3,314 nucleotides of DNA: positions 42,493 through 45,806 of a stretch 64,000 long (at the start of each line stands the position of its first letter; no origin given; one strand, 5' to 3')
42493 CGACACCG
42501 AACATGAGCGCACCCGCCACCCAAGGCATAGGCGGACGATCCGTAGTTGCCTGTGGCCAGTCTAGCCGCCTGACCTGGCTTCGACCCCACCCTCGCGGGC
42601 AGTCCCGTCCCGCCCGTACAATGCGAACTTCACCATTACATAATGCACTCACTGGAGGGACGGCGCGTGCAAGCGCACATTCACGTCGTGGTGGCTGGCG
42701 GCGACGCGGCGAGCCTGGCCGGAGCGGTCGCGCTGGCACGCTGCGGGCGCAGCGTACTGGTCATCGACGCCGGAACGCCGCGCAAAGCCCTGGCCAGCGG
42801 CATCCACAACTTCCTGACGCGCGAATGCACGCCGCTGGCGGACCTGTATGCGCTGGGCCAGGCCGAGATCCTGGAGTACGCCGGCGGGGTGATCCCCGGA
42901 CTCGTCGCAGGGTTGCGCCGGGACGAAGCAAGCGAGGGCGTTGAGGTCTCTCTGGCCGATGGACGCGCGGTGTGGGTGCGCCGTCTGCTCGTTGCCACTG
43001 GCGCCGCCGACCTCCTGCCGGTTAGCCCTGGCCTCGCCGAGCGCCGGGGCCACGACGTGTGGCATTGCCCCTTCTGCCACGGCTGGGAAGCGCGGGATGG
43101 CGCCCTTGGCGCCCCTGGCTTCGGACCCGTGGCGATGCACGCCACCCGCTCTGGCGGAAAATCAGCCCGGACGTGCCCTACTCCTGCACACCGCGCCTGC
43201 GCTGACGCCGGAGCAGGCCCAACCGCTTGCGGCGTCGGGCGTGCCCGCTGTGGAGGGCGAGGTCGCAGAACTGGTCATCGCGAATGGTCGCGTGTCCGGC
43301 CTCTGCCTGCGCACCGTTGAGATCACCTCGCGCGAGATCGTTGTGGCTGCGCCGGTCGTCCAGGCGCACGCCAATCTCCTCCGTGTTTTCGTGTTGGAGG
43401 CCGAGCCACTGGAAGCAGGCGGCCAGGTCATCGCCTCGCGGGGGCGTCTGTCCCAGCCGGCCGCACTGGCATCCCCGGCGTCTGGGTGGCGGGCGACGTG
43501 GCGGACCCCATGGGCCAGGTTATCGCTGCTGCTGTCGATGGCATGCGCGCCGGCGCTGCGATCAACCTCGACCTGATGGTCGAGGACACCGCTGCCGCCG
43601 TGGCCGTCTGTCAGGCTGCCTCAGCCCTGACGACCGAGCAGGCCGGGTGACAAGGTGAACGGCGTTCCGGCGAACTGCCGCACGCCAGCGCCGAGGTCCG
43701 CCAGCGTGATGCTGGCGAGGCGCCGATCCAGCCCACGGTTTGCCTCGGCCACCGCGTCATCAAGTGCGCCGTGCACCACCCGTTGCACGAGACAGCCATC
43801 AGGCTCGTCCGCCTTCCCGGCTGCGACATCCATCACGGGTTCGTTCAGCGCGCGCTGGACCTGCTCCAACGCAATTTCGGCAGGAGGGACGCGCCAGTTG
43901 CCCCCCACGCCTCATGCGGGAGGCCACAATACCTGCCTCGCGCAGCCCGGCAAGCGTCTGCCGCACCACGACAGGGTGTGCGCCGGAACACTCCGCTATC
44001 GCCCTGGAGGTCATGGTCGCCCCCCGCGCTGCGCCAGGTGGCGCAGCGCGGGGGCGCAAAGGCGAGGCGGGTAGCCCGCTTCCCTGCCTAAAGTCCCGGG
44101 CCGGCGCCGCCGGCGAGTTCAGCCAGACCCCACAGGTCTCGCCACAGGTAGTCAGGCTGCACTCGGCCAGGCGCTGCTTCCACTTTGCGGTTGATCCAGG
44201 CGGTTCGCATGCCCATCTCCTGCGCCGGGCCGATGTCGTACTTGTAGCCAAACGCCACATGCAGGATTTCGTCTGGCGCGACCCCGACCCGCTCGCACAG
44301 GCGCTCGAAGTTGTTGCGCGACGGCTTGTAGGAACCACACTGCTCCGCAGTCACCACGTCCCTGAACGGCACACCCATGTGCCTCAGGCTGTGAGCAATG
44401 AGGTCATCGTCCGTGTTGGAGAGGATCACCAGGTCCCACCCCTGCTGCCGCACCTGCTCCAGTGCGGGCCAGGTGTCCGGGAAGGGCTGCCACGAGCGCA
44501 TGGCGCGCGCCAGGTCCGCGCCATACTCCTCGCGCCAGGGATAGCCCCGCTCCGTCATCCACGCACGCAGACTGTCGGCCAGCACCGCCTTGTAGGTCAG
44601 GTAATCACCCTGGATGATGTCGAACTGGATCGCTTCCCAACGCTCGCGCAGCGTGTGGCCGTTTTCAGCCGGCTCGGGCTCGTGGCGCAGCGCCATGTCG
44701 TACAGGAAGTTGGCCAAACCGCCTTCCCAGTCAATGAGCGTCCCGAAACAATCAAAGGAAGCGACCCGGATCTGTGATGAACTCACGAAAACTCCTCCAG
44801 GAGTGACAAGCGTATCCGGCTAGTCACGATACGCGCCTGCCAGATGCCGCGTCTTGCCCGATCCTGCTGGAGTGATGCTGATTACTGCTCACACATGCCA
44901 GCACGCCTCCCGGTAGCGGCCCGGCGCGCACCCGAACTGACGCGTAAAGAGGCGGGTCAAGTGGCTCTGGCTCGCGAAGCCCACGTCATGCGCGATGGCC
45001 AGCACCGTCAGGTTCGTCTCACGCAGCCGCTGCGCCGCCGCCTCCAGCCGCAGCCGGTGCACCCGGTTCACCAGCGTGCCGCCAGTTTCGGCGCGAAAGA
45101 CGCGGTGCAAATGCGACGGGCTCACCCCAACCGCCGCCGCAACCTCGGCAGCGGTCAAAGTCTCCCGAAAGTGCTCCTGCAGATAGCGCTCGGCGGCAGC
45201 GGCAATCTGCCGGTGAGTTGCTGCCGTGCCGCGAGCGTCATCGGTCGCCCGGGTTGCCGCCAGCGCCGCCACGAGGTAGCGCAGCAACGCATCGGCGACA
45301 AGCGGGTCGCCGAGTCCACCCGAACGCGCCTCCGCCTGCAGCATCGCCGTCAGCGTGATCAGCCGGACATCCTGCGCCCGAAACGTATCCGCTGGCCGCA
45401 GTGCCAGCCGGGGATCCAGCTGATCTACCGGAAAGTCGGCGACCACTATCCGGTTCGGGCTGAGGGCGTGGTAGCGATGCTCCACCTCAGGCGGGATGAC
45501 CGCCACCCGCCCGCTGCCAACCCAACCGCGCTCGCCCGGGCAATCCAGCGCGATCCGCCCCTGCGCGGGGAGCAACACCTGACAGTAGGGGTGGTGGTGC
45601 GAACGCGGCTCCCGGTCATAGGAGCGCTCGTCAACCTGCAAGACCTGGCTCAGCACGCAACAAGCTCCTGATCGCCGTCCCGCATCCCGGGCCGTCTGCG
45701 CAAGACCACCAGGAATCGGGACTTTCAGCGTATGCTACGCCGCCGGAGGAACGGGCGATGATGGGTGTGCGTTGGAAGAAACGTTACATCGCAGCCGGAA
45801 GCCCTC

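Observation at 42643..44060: Two adjacent convergent redox-related genes (TrxR-like flavoprotein and Rrf2 regulator) both carry multiple frameshifts at homopolymers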

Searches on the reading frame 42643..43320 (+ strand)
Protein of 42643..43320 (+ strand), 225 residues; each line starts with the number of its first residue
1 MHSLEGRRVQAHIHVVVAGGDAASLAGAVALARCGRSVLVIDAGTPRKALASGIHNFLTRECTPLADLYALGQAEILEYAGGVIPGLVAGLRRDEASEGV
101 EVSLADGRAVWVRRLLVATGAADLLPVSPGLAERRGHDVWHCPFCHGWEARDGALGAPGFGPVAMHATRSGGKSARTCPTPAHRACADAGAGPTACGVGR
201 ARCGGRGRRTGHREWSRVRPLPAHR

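Call 3: search_protein_families(library=pfam, proteins=[window:42643-43320:+], max_evalue=0.1)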
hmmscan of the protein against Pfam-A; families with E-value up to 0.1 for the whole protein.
window:42643-43320:+ (225 aa): 3 families
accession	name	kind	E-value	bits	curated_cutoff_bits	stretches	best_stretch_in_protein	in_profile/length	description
PF07992.20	Pyr_redox_2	-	0.0002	21.3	26.1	1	14-149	2-137/291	Pyridine nucleotide-disulphide oxidoreductase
PF00890.30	FAD_binding_2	-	0.0027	17.4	20.4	1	14-59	1-49/414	FAD binding domain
PF03486.20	HI0933_like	-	0.016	15.1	50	1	14-53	2-43/244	HI0933-like protein Rossmann domain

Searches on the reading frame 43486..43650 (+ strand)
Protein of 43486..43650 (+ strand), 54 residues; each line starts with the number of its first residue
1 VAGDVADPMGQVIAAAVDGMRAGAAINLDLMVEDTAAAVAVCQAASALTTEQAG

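Call 3: search_protein_families(library=pfam, proteins=[window:43486-43650:+], max_evalue=0.1)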
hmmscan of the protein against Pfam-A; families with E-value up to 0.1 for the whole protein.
window:43486-43650:+ (54 aa): 0 families

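Call 62: find_encoding_contigs(protein=window:43510-43650:+, flank=3000, max_places=10)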
Protein window:43510-43650:+ (46 aa): 2 contigs read that carry it; 2 places shown.
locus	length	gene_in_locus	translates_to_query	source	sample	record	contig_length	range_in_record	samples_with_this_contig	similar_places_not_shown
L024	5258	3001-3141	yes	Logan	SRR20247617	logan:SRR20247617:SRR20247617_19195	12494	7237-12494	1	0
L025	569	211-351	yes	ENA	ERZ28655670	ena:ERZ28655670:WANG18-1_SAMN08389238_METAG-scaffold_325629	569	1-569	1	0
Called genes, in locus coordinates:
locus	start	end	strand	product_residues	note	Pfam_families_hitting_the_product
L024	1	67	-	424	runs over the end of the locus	PF00578:AhpC-TSA, PF08534:Redoxin, PF13905:Thioredoxin_8, PF02683:DsbD_TM, PF13386:DsbD_2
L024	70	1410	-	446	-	PF13088:BNR_2 (weak)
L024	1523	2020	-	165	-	-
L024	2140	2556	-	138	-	-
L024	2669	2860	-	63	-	-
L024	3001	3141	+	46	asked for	-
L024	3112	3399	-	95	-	PF02082:Rrf2 (weak)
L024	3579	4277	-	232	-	PF00702:Hydrolase, PF13419:HAD_2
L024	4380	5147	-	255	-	PF02311:AraC_binding (weak), PF00165:HTH_AraC (weak), PF12833:HTH_18, PF00165:HTH_AraC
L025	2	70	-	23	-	?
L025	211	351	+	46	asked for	-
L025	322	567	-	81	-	?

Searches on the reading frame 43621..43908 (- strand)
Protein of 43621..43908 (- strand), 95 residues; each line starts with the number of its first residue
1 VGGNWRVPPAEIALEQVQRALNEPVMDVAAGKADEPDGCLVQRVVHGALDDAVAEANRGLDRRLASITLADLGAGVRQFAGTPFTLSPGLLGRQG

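Call 3: search_protein_families(library=pfam, proteins=[window:43621-43908:-], max_evalue=0.1)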
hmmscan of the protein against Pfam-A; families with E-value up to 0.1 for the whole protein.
window:43621-43908:- (95 aa): 1 family
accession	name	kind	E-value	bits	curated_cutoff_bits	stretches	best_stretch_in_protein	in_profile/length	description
PF02082.26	Rrf2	-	1.3e-05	25.8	30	1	7-72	67-129/132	Iron-dependent Transcriptional regulator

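Call 21: find_encoding_contigs(protein=window:43621-43908:-, flank=10000, max_places=10)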
Protein window:43621-43908:- (95 aa): 1 contig read that carries it; 1 place shown.
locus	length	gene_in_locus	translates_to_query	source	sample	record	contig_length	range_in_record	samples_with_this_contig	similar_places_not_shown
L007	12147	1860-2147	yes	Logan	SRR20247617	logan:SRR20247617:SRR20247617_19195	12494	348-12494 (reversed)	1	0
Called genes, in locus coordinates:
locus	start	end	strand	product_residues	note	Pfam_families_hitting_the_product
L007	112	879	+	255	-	PF02311:AraC_binding (weak), PF00165:HTH_AraC (weak), PF12833:HTH_18, PF00165:HTH_AraC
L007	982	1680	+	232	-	PF00702:Hydrolase, PF13419:HAD_2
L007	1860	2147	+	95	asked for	PF02082:Rrf2 (weak)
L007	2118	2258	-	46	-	-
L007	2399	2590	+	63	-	-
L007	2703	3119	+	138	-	-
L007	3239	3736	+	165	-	-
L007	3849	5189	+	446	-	PF13088:BNR_2 (weak)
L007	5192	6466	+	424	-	PF00578:AhpC-TSA, PF08534:Redoxin, PF13905:Thioredoxin_8, PF02683:DsbD_TM, PF13386:DsbD_2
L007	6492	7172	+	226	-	PF00578:AhpC-TSA, PF02630:SCO1-SenC, PF26971:TM-like_Thioredoxin-like_C (weak)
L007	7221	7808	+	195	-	PF04314:LpqE-like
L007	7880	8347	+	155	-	-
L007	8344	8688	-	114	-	-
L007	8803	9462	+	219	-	PF00528:BPD_transp_1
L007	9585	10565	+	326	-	PF04069:OpuAC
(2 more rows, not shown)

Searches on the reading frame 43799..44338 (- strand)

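Call 3: search_protein_families(library=pfam, proteins=[window:43799-44338:-], max_evalue=0.1)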
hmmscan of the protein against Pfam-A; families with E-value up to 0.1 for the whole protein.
window:43799-44338:- (179 aa): 2 families
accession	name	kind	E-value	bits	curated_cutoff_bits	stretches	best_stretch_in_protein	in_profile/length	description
PF02082.26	Rrf2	-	2.4e-05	24.9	30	1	106-150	21-67/132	Iron-dependent Transcriptional regulator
PF13545.12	HTH_Crp_2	-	0.0049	17.3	27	1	108-143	22-56/70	Crp-like helix-turn-helix domain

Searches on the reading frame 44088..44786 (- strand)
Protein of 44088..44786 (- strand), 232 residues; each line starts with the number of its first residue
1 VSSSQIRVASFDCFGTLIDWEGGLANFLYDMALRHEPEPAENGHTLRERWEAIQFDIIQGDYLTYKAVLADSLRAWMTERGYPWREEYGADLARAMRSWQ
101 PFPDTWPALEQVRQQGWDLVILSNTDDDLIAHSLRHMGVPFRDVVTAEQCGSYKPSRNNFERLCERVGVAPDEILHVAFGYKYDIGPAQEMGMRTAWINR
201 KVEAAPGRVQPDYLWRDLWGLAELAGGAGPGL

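Call 6: find_encoding_contigs(protein=window:44088-44786:-, flank=10000, max_places=10)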
Protein window:44088-44786:- (232 aa): 2 contigs read that carry it; 2 places shown.
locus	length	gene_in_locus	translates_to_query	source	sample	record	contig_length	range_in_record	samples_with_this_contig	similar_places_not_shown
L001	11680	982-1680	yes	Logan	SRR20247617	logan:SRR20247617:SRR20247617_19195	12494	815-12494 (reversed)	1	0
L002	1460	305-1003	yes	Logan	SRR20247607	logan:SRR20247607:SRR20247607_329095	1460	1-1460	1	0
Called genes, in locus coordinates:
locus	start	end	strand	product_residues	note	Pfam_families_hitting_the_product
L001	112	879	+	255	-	PF02311:AraC_binding (weak), PF00165:HTH_AraC (weak), PF12833:HTH_18, PF00165:HTH_AraC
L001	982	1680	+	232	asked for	PF00702:Hydrolase, PF13419:HAD_2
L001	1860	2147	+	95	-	PF02082:Rrf2 (weak)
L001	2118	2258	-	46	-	-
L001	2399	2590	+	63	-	-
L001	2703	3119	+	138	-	-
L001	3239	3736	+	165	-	-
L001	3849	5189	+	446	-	PF13088:BNR_2 (weak)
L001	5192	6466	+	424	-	PF00578:AhpC-TSA, PF08534:Redoxin, PF13905:Thioredoxin_8, PF02683:DsbD_TM, PF13386:DsbD_2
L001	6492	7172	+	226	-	PF00578:AhpC-TSA, PF02630:SCO1-SenC, PF26971:TM-like_Thioredoxin-like_C (weak)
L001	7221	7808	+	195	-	PF04314:LpqE-like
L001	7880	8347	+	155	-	-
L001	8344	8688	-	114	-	-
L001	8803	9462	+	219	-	PF00528:BPD_transp_1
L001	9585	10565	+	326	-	PF04069:OpuAC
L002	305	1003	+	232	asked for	PF00702:Hydrolase, PF13419:HAD_2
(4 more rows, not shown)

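Call 27: find_related_loci(query=window:44088-44786:-, collection=genome_contigs, flank=6000)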
Query window:44088-44786:- (232 aa) in genome_contigs; peptide patterns used: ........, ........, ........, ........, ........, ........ (x = any residue, [..] = any of these).
41 stretches matched a pattern; 12 encode a relative of the query (tblastn E <= 1e-3); 12 distinct loci.
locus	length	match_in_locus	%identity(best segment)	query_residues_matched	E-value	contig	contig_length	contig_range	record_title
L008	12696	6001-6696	88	1-232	4e-143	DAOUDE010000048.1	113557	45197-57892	MAG TPA_asm: Thermomicrobiales bacterium isolate M11_10 k145_2444309, whole genome shotgun sequence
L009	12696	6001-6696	86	1-232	1e-140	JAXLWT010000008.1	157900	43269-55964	MAG: Thermomicrobiales bacterium isolate STL-CHL30 C1.275.fa-8, whole genome shotgun sequence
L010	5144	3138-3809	87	1-224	5e-139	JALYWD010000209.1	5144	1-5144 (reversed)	MAG: Chloroflexota bacterium isolate KUW bin4 SD1472-74_k127_1236275, whole genome shotgun sequence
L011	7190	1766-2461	78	1-232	6e-126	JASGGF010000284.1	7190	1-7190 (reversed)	MAG: Thermomicrobiales bacterium isolate 5H213 JMF-2111-06-0005.hyb.bin.213_283, whole genome shotgun sequence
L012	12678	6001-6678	55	3-229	2e-82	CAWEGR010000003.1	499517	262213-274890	MAG: uncultured Thermoleophilaceae bacterium isolate MFD02840.bin.2.57 genome assembly, contig: contig_1720, whole genom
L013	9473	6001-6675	51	1-225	4e-77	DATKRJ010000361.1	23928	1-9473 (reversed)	MAG TPA_asm: Thermomicrobiaceae bacterium isolate SMAG_U14025 k141_1510869, whole genome shotgun sequence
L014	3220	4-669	56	5-225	3e-77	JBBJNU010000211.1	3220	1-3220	MAG: Thermoleophilaceae bacterium isolate RDP_SRG_31 NODE_26383_length_3220_cov_18.980095, whole genome shotgun sequence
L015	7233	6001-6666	51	6-227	2e-70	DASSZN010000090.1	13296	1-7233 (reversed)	MAG TPA_asm: Thermomicrobiaceae bacterium isolate SMAG_U710 k141_1127986, whole genome shotgun sequence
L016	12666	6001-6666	49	5-226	2e-69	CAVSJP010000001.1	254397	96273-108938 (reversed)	MAG: uncultured Chloroflexia bacterium isolate MFD01721.bin.1.301 genome assembly, contig: contig_11235, whole genome sh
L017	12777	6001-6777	32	1-228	1e-27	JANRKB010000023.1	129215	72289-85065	MAG: Planctomycetota bacterium isolate bins.472 k141_4309928, whole genome shotgun sequence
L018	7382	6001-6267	38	141-223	5e-11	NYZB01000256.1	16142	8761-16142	MAG: Deltaproteobacteria bacterium isolate ARS66 MHASMcontig_457014, whole genome shotgun sequence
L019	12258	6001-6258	39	141-224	4e-9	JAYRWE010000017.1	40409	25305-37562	MAG: bacterium isolate NJ_NJASGE3bin.37 k141_166782, whole genome shotgun sequence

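Call 75: list_cluster_members(proteins=[window:44088-44786:-, window:44889-45656:-, window:43621-43908:-])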
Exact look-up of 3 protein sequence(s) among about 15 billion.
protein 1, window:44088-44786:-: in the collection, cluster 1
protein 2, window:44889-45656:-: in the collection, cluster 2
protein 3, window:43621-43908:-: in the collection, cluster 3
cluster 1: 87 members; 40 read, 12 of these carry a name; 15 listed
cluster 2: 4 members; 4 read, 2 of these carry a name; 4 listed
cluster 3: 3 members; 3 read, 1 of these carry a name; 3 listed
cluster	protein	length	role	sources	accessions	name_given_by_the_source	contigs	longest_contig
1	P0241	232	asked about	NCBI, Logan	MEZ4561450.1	MAG: haloacid dehalogenase type II [Thermomicrobiales bacterium]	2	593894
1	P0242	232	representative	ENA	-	-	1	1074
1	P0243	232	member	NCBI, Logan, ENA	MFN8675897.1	MAG: haloacid dehalogenase type II [Thermomicrobiales bacterium]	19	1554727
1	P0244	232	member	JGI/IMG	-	2-haloacid dehalogenase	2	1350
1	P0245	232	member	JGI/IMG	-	2-haloalkanoic acid dehalogenase type II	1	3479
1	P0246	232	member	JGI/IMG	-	2-haloalkanoic acid dehalogenase type II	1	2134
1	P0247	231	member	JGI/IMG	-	2-haloalkanoic acid dehalogenase type II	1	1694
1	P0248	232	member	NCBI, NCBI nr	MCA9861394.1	MAG: haloacid dehalogenase type II [Thermomicrobiales bacterium] | haloacid dehalogenase type II [Thermomicrobiales bacterium]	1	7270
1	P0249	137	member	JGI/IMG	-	2-haloalkanoic acid dehalogenase type II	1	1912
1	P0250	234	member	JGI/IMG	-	2-haloalkanoic acid dehalogenase type II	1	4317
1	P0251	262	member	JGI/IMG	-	2-haloalkanoic acid dehalogenase type II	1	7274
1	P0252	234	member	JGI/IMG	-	2-haloalkanoic acid dehalogenase type II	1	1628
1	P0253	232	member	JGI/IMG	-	2-haloalkanoic acid dehalogenase type II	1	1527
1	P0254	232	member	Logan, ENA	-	-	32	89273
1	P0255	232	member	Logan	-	-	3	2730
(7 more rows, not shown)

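Call 76: find_encoding_contigs(protein=P0243, flank=3500, max_places=6)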
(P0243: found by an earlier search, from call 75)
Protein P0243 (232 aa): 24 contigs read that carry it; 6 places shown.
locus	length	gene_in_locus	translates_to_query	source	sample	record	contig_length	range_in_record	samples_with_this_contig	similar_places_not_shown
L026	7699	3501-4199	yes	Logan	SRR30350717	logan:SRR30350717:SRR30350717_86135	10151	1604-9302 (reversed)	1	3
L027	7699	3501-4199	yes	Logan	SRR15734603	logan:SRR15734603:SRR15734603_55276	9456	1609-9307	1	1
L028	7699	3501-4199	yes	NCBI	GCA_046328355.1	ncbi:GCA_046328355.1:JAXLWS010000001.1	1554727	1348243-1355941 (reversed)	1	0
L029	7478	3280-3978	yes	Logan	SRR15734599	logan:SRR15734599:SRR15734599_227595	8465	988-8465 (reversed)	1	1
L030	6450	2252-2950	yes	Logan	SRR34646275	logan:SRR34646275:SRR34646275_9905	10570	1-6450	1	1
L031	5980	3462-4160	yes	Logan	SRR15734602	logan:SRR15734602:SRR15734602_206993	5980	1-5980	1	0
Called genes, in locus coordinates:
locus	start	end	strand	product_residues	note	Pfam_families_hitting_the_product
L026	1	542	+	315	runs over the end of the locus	-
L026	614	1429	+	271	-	PF02811:PHP, PF13263:PHP_C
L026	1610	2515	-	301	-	-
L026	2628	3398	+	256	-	PF07883:Cupin_2 (faint), PF08100:Dimerisation (faint), PF12833:HTH_18, PF00165:HTH_AraC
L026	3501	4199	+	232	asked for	PF00702:Hydrolase, PF13419:HAD_2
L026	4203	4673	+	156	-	PF02082:Rrf2, PF13545:HTH_Crp_2 (weak)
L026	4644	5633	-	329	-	PF00890:FAD_binding_2 (weak), PF01134:GIDA (faint), PF01266:DAO (faint), PF03486:HI0933_like (faint), PF07992:Pyr_redox_2, PF13450:NAD_binding_8 (faint)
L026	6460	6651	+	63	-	-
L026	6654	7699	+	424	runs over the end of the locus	PF00578:AhpC-TSA, PF08534:Redoxin, PF13905:Thioredoxin_8, PF02683:DsbD_TM, PF13386:DsbD_2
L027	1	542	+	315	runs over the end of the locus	-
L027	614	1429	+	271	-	PF02811:PHP, PF13263:PHP_C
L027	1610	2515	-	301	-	-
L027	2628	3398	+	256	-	PF07883:Cupin_2 (faint), PF08100:Dimerisation (faint), PF12833:HTH_18, PF00165:HTH_AraC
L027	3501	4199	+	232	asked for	PF00702:Hydrolase, PF13419:HAD_2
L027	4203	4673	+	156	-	PF02082:Rrf2, PF13545:HTH_Crp_2 (weak)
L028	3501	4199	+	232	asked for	PF00702:Hydrolase, PF13419:HAD_2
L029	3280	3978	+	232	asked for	PF00702:Hydrolase, PF13419:HAD_2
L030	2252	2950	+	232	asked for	PF00702:Hydrolase, PF13419:HAD_2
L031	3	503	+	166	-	?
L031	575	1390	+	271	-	PF02811:PHP, PF13263:PHP_C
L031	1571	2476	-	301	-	-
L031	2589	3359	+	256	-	PF02311:AraC_binding (faint), PF07883:Cupin_2 (faint), PF08100:Dimerisation (faint), PF12833:HTH_18, PF00165:HTH_AraC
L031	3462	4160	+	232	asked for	PF00702:Hydrolase, PF13419:HAD_2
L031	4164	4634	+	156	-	PF02082:Rrf2, PF13545:HTH_Crp_2 (weak)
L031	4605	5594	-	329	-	PF00890:FAD_binding_2 (weak), PF01134:GIDA (faint), PF01266:DAO (faint), PF03486:HI0933_like (faint), PF07992:Pyr_redox_2, PF13450:NAD_binding_8 (faint)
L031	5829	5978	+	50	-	?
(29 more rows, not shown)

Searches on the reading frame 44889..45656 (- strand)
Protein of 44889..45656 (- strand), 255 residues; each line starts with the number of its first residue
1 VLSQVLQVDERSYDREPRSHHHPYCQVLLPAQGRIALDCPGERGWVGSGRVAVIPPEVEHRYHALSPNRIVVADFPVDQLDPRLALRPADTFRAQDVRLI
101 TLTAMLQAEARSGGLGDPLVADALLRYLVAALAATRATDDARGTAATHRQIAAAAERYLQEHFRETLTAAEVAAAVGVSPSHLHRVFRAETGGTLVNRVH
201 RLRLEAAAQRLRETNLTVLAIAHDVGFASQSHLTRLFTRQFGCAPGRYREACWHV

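Call 59: find_encoding_contigs(protein=window:44889-45656:-, flank=4000, max_places=8)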
Protein window:44889-45656:- (255 aa): 3 contigs read that carry it; 3 places shown.
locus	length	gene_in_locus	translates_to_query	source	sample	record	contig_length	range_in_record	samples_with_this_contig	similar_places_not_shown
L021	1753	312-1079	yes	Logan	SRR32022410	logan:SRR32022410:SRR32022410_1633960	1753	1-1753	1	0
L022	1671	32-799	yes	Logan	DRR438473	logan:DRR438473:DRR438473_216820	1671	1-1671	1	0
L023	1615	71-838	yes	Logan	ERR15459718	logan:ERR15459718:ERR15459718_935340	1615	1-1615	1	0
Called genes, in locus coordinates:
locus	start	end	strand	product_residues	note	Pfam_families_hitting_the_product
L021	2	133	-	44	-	?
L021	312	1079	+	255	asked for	PF02311:AraC_binding (weak), PF00165:HTH_AraC (weak), PF12833:HTH_18, PF00165:HTH_AraC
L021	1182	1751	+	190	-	?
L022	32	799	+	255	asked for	PF02311:AraC_binding (weak), PF00165:HTH_AraC (weak), PF12833:HTH_18, PF00165:HTH_AraC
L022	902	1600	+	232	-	PF00702:Hydrolase, PF13419:HAD_2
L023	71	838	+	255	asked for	PF02311:AraC_binding (weak), PF00165:HTH_AraC (weak), PF12833:HTH_18, PF00165:HTH_AraC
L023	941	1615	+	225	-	?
